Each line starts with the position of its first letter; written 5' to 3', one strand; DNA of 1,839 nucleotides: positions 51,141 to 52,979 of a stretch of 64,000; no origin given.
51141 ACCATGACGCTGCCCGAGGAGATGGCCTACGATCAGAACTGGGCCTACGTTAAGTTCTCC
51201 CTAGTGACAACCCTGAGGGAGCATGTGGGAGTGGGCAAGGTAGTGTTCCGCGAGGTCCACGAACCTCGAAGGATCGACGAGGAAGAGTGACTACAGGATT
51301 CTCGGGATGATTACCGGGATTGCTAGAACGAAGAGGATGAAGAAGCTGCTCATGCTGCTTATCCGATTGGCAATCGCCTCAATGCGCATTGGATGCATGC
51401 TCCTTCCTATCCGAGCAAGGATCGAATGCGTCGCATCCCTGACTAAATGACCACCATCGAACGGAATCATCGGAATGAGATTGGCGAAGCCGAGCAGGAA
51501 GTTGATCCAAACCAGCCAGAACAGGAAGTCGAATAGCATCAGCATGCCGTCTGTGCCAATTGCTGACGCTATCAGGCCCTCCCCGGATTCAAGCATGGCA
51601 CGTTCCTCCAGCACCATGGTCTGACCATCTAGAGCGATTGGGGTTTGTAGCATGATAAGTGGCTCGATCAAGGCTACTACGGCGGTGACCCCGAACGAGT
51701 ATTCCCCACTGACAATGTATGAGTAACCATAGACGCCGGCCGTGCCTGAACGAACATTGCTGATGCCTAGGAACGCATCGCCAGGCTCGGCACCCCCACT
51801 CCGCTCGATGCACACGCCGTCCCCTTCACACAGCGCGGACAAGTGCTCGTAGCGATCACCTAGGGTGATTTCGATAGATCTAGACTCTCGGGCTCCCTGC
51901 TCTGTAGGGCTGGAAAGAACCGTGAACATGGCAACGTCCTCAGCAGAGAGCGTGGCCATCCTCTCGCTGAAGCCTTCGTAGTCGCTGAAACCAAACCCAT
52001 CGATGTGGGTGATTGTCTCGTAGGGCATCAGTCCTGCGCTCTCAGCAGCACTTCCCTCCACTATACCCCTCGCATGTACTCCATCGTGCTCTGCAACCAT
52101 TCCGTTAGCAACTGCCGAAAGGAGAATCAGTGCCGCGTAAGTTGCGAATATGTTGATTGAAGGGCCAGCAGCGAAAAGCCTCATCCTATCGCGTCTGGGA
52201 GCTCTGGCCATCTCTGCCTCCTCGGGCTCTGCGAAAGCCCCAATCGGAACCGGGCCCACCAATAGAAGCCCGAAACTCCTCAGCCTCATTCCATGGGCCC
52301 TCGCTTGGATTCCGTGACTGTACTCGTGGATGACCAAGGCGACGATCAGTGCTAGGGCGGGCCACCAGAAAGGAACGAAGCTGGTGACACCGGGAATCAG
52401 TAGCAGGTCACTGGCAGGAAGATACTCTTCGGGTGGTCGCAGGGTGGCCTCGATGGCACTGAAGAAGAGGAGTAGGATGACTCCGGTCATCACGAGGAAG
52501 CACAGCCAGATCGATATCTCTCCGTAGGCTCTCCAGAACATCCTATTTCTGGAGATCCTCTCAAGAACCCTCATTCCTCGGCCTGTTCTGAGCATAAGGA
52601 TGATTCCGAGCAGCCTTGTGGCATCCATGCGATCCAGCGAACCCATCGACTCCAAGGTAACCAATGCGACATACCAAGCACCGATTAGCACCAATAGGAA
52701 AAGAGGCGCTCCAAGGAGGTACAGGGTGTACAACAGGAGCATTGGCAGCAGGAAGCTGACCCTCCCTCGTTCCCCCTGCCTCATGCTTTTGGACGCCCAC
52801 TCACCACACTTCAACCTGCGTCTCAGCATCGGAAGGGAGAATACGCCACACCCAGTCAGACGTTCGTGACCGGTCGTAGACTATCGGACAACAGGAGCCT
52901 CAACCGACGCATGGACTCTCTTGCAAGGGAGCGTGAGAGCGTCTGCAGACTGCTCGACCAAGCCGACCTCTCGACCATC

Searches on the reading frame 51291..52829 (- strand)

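Call 67: search_protein_families(library=pfam, proteins=[window:51291-52829:-], max_evalue=0.00001)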
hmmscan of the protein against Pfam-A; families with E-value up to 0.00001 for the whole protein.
window:51291-52829:- (512 aa): 1 family
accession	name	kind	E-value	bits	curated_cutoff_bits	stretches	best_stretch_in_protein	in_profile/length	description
PF02163.28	Peptidase_M50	-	1.1e-28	100.5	27.2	1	158-495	3-218/221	Peptidase family M50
